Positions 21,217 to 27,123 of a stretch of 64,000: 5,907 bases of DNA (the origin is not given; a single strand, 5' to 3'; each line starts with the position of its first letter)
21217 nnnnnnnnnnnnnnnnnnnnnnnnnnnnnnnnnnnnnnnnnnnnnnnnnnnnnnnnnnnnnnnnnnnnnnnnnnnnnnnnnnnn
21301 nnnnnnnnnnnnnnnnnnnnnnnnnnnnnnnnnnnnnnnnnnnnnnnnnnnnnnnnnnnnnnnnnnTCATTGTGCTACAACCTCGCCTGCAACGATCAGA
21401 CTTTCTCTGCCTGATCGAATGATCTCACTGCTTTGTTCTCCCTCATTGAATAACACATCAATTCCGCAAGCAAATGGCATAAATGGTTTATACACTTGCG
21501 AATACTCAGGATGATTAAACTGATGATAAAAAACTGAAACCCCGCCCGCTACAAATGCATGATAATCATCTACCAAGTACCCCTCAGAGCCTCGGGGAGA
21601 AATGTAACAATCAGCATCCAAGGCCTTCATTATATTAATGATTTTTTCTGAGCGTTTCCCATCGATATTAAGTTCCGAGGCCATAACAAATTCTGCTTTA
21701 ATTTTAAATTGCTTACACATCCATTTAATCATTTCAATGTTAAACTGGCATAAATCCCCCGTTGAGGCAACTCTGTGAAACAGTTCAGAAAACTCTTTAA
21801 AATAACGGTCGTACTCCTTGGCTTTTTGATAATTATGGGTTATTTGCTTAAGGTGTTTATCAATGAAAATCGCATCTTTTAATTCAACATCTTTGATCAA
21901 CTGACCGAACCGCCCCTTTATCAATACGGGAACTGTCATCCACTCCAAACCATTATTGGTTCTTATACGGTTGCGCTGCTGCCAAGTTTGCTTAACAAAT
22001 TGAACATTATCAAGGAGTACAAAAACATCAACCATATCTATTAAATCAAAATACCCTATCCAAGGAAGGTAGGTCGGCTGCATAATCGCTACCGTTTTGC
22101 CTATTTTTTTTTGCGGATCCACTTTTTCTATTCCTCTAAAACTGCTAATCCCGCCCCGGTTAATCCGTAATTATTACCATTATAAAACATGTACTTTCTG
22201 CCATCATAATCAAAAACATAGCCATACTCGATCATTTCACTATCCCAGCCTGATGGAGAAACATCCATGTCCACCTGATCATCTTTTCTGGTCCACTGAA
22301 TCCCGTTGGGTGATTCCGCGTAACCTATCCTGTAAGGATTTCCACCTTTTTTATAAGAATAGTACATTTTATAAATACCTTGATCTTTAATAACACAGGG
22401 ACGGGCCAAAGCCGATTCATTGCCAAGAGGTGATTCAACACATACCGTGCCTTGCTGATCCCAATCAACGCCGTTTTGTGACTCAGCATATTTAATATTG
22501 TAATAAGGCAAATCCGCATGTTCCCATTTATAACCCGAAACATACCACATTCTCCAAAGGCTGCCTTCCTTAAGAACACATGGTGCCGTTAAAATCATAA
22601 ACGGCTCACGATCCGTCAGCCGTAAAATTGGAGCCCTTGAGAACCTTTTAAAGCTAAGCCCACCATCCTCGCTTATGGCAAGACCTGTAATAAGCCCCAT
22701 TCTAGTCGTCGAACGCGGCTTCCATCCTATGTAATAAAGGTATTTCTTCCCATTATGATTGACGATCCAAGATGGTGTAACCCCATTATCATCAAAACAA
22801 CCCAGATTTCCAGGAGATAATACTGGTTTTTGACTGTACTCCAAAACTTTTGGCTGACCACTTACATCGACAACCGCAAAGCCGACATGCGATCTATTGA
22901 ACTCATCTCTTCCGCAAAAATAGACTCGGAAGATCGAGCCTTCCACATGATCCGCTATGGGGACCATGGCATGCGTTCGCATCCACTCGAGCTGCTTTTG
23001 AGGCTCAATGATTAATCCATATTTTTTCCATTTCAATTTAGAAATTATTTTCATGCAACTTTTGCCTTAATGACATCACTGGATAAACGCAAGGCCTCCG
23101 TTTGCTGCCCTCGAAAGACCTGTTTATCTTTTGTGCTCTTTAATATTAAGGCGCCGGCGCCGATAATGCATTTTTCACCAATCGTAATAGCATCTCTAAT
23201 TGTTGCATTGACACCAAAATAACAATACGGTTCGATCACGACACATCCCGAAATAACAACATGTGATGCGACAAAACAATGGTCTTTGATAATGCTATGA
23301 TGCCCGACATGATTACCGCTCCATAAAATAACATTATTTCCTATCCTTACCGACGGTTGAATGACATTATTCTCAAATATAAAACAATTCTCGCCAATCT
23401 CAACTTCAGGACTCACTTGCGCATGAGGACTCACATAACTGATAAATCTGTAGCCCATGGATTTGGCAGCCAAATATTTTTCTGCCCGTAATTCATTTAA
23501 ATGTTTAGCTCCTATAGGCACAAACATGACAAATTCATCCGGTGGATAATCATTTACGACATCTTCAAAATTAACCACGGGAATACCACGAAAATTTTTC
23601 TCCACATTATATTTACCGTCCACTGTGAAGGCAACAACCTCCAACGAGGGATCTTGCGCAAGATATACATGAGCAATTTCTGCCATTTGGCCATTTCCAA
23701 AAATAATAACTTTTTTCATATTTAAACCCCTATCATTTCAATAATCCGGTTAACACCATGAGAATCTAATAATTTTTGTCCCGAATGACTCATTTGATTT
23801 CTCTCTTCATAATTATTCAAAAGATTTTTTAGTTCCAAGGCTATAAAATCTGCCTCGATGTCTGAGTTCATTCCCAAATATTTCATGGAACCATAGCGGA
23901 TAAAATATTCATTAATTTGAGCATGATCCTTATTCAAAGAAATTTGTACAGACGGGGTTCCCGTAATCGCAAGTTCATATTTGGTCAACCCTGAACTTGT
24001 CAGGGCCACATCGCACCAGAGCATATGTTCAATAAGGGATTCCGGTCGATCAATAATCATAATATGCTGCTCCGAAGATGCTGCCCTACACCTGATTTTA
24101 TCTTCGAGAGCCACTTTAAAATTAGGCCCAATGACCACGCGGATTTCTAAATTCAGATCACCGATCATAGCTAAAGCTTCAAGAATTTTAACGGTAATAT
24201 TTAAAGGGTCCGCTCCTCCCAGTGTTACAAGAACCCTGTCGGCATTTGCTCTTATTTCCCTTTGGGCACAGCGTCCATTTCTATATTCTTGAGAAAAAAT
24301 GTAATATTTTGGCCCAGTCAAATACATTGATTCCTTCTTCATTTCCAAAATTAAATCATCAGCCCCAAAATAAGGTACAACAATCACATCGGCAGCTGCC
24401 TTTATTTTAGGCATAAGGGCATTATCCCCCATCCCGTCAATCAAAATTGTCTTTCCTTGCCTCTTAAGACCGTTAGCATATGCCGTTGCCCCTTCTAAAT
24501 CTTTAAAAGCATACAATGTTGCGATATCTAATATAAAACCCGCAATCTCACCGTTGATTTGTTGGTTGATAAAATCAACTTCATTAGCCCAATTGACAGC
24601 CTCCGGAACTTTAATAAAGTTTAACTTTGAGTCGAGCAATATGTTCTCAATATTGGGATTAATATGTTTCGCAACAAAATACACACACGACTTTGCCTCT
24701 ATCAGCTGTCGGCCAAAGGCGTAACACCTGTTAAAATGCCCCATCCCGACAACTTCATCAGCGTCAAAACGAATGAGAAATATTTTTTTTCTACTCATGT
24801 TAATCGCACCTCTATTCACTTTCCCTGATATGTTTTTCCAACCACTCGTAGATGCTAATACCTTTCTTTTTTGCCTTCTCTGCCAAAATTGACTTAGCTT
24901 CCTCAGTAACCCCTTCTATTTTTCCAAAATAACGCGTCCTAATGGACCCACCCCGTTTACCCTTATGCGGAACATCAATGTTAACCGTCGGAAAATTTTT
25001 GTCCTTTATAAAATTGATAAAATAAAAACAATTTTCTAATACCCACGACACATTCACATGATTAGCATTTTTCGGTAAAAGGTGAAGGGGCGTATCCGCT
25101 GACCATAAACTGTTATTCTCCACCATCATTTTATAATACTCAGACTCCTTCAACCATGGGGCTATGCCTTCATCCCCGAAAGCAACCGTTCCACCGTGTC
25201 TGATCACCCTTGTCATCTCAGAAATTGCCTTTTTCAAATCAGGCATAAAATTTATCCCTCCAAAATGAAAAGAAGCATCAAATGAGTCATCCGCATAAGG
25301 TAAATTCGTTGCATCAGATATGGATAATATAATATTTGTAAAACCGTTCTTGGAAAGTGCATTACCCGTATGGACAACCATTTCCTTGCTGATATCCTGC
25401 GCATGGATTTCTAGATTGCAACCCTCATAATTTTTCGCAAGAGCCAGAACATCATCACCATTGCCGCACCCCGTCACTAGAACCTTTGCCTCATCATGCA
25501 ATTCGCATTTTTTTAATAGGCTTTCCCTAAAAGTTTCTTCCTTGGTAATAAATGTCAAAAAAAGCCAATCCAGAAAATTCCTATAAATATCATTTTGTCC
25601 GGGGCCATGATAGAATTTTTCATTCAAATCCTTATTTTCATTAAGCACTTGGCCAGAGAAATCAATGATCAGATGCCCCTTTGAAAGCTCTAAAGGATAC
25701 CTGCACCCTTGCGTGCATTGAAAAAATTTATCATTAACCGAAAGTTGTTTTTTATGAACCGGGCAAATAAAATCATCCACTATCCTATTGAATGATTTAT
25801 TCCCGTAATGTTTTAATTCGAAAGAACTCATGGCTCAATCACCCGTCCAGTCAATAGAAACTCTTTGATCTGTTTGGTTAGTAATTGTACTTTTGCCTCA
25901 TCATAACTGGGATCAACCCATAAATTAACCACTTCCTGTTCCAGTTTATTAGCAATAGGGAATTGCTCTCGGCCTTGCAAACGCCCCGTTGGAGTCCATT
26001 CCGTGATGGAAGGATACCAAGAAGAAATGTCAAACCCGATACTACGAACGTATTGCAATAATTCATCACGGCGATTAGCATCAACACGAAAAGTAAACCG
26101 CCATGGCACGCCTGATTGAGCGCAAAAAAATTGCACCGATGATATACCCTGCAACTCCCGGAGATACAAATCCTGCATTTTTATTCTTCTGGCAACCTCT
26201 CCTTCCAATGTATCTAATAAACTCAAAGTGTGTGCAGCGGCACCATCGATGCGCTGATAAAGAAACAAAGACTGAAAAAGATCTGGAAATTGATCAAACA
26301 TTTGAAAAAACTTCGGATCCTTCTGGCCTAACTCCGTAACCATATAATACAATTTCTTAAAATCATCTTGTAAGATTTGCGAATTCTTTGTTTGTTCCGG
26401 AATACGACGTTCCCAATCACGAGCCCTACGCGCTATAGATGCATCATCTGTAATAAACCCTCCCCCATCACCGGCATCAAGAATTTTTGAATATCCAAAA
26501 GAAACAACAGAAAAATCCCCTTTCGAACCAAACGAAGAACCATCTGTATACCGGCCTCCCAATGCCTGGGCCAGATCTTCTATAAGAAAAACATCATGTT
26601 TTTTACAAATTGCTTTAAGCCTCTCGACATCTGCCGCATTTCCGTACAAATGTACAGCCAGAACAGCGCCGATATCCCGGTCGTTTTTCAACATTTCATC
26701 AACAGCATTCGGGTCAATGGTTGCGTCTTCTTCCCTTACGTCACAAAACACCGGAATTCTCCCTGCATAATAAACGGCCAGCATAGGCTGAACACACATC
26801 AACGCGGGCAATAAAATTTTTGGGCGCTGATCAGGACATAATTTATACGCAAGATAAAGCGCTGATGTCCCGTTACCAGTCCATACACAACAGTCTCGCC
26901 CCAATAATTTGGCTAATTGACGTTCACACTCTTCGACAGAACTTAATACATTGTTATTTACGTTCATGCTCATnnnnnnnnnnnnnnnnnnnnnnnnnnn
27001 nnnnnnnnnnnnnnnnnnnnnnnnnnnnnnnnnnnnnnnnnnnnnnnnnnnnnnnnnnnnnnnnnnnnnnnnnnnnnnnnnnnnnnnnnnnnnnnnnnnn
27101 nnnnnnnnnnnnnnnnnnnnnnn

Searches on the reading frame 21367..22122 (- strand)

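Call 17: search_protein_families(library=pfam, proteins=[window:21367-22122:-], max_evalue=0.001)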
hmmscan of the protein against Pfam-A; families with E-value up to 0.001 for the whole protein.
window:21367-22122:- (251 aa): 1 family
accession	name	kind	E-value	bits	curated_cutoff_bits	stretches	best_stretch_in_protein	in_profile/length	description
PF08889.16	WbqC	-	1.4e-66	224.9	21.3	1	15-232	1-216/218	WbqC-like protein family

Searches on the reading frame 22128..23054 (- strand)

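Call 17: search_protein_families(library=pfam, proteins=[window:22128-23054:-], max_evalue=0.001)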
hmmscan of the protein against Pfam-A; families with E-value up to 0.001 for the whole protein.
window:22128-23054:- (308 aa): 2 families
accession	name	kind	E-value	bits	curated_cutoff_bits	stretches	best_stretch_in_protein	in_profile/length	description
PF04616.20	Glyco_hydro_43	-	2e-09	37.7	32.2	1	184-297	32-144/288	Glycosyl hydrolases family 43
PF04041.19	Glyco_hydro_130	-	3.4e-05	23.4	26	0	228-296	54-120/320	beta-1,4-mannooligosaccharide phosphorylase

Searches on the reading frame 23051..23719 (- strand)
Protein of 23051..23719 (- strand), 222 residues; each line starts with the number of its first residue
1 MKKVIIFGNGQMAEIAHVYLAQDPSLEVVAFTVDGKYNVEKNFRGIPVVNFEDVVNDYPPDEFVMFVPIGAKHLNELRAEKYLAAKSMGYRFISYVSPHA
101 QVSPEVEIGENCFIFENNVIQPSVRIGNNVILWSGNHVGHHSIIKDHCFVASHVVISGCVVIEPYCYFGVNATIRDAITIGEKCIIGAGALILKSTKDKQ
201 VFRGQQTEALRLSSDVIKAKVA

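Call 34: search_protein_families(library=pfam, proteins=[window:23051-23719:-], max_evalue=0.0001)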
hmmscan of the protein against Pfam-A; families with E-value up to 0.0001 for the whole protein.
window:23051-23719:- (222 aa): 3 families
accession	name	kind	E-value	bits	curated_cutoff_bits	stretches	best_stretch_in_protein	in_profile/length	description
PF00132.30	Hexapep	-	4.4e-20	70.9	27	3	106-140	2-36/36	Bacterial transferase hexapeptide (six repeats)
PF14602.12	Hexapep_2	-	4.9e-08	33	27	1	160-192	2-32/34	Hexapeptide repeat of succinyl-transferase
PF25084.1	LbH_EIF2B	-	8.3e-07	29.4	54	1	98-192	14-99/105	EIF2B subunit epsilon LbH domain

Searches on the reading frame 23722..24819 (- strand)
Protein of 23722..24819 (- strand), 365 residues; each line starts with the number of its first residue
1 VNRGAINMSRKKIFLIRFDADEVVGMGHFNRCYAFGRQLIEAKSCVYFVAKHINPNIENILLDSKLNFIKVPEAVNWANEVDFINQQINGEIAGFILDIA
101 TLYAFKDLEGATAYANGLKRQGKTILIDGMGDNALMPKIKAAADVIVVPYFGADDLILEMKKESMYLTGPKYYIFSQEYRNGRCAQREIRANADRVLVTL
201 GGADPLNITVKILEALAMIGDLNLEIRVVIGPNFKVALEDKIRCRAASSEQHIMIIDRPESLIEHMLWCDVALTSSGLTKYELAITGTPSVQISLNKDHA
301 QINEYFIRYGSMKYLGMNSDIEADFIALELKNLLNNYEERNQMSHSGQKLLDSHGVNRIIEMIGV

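Call 34: search_protein_families(library=pfam, proteins=[window:23722-24819:-], max_evalue=0.0001)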
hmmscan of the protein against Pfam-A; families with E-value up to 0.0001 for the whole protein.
window:23722-24819:- (365 aa): 0 families

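Call 47: search_protein_families(library=ncbifam, proteins=[window:23722-24819:-], max_evalue=0.01)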
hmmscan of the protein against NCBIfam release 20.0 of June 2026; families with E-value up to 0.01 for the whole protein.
window:23722-24819:- (365 aa): 2 families
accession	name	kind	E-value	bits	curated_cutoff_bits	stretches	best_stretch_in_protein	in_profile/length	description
TIGR03590.1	PseG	equivalog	4.3e-32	111.8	153.55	1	14-304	3-278/280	UDP-2,4-diacetamido-2,4,6-trideoxy-beta-L-altropyranose hydrolase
TIGR01133.1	murG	equivalog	0.0021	17.1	250.25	1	186-363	176-353/353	undecaprenyldiphospho-muramoylpentapeptide beta-N-acetylglucosaminyltransferase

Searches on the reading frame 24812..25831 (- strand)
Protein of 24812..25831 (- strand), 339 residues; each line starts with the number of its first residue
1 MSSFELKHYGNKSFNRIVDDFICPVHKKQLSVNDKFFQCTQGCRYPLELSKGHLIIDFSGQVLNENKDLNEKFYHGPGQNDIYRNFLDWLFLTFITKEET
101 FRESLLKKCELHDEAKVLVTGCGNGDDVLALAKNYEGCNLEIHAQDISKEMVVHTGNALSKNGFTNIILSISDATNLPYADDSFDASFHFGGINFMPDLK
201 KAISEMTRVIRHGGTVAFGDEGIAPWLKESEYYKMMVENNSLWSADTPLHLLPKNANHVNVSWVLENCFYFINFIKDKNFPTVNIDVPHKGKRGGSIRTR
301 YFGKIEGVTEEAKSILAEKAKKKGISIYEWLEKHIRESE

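Call 34: search_protein_families(library=pfam, proteins=[window:24812-25831:-], max_evalue=0.0001)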
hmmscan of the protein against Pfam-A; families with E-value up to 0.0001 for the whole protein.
window:24812-25831:- (339 aa): 5 families
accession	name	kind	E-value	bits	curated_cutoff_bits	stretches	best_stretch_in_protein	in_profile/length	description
PF13847.12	Methyltransf_31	-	1.1e-18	67.7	27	1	112-239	2-130/145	Methyltransferase domain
PF13649.12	Methyltransf_25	-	2.1e-16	60.8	27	1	117-214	1-97/97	Methyltransferase domain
PF08241.18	Methyltransf_11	-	3.3e-15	56.9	21.2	1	120-218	3-95/95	Methyltransferase domain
PF01209.24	Ubie_methyltran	-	3.4e-13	49.9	20.1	1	102-217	36-150/233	ubiE/COQ5 methyltransferase family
PF08242.18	Methyltransf_12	-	5.1e-08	34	30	1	120-215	3-97/98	Methyltransferase domain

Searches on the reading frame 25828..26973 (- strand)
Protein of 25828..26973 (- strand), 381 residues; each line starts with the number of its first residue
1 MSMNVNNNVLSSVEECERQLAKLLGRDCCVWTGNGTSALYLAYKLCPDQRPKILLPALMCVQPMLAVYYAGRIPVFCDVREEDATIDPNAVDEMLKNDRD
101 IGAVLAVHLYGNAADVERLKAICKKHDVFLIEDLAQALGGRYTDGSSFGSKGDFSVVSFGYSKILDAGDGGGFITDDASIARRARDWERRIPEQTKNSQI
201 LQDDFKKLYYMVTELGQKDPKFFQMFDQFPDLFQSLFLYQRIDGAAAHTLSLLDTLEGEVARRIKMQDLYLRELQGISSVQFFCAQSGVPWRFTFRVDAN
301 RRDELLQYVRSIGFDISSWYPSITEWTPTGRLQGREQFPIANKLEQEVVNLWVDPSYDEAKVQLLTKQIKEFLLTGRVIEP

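Call 34: search_protein_families(library=pfam, proteins=[window:25828-26973:-], max_evalue=0.0001)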
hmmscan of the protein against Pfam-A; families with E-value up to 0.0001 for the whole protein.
window:25828-26973:- (381 aa): 1 family
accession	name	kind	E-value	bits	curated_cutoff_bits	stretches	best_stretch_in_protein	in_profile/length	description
PF01041.23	DegT_DnrJ_EryC1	-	3.9e-45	155.1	19.8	1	12-367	25-357/360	DegT/DnrJ/EryC1/StrS aminotransferase family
